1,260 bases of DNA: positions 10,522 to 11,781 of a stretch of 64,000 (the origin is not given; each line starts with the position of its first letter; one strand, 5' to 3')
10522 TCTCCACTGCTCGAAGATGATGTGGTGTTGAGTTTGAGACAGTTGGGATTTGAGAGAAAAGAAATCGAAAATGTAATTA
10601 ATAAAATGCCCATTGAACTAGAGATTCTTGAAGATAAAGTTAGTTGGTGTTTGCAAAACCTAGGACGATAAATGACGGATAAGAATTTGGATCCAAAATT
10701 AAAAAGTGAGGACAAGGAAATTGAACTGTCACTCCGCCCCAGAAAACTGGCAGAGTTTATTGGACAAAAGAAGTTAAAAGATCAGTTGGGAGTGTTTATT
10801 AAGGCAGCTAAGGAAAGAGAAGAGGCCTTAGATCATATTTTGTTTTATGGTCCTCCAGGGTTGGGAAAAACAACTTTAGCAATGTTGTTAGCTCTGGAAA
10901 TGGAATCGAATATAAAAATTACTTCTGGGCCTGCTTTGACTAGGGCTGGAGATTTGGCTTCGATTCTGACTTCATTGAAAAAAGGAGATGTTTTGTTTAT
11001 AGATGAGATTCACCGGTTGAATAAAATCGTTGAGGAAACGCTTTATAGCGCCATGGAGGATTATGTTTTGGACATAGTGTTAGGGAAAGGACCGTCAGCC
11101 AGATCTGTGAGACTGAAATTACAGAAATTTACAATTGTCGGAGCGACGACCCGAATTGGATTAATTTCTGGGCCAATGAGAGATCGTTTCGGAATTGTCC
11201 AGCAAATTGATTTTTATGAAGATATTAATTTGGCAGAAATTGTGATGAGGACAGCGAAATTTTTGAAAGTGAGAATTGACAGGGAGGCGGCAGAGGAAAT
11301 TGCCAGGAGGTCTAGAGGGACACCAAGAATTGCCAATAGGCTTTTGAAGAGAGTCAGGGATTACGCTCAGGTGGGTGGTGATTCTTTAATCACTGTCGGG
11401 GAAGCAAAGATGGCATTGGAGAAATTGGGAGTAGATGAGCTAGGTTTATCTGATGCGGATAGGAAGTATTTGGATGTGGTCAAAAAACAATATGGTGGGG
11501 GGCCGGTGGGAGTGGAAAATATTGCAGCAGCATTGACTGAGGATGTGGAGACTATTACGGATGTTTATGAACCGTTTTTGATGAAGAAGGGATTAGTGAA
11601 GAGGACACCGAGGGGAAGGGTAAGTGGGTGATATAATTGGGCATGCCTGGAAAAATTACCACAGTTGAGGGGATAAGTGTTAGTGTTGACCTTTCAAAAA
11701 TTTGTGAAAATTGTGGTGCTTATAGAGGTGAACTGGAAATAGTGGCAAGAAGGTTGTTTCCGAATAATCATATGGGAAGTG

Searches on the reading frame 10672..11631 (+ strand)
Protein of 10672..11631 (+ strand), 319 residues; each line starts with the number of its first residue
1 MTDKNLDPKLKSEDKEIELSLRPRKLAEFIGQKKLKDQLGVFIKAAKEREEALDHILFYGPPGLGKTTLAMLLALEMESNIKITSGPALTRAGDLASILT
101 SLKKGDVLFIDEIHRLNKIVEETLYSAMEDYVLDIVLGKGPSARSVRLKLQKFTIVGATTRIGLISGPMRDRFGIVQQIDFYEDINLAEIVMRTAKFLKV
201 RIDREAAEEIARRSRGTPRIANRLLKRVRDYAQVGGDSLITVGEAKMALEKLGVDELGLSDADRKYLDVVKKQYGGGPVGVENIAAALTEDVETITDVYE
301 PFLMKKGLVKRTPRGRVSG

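Call 30: find_encoding_contigs(protein=window:10672-11631:+, flank=10000, max_places=4)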
Protein window:10672-11631:+ (319 aa): 20 contigs read that carry it; 4 places shown.
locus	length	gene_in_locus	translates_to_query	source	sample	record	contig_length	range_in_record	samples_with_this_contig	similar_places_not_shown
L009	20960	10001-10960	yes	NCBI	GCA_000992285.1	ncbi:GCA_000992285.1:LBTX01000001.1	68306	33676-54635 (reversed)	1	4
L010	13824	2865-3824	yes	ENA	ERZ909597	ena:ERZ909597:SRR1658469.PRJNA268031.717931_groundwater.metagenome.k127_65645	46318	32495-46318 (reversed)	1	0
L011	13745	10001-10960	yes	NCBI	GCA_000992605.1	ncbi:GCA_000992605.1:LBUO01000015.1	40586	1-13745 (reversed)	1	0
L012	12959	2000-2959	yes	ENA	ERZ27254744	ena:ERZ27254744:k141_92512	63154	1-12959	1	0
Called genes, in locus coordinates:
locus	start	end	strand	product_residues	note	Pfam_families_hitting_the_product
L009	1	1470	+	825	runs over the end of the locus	PF00133:tRNA-synt_1, PF01406:tRNA-synt_1e (faint), PF09334:tRNA-synt_1g, PF13603:tRNA-synt_1_2, PF00133:tRNA-synt_1, PF08264:Anticodon_1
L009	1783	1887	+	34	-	-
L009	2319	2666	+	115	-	-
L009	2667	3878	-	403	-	PF08308:PEGA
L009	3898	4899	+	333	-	PF06723:MreB_Mbl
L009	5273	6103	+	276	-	PF03808:Glyco_tran_WecG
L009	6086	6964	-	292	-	PF01565:FAD_binding_4, PF02873:MurB_C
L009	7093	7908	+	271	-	PF00149:Metallophos, PF12850:Metallophos_2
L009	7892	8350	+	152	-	PF02075:RuvC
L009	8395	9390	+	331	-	PF04607:RelA_SpoT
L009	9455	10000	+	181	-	PF01330:RuvA_N, PF00633:HHH (faint), PF14520:HHH_5, PF21176:RecR_HhH (faint)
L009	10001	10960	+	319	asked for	PF06068:TIP49 (faint), PF05496:RuvB_N, PF00004:AAA, PF07728:AAA_5, PF17864:AAA_lid_4, PF05491:WHD_RuvB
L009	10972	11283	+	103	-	-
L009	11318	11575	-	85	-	PF12728:HTH_17, PF00376:MerR (weak), PF13411:MerR_1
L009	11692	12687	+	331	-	PF00389:2-Hacid_dh, PF02826:2-Hacid_dh_C, PF01262:AlaDh_PNT_C (weak), PF03446:NAD_binding_2 (weak)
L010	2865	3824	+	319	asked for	PF06068:TIP49 (faint), PF05496:RuvB_N, PF00004:AAA, PF07728:AAA_5, PF17864:AAA_lid_4, PF05491:WHD_RuvB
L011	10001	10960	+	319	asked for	PF06068:TIP49 (faint), PF05496:RuvB_N, PF00004:AAA, PF07728:AAA_5, PF17864:AAA_lid_4, PF05491:WHD_RuvB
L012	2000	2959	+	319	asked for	PF06068:TIP49 (faint), PF05496:RuvB_N, PF00004:AAA, PF07728:AAA_5, PF17864:AAA_lid_4, PF05491:WHD_RuvB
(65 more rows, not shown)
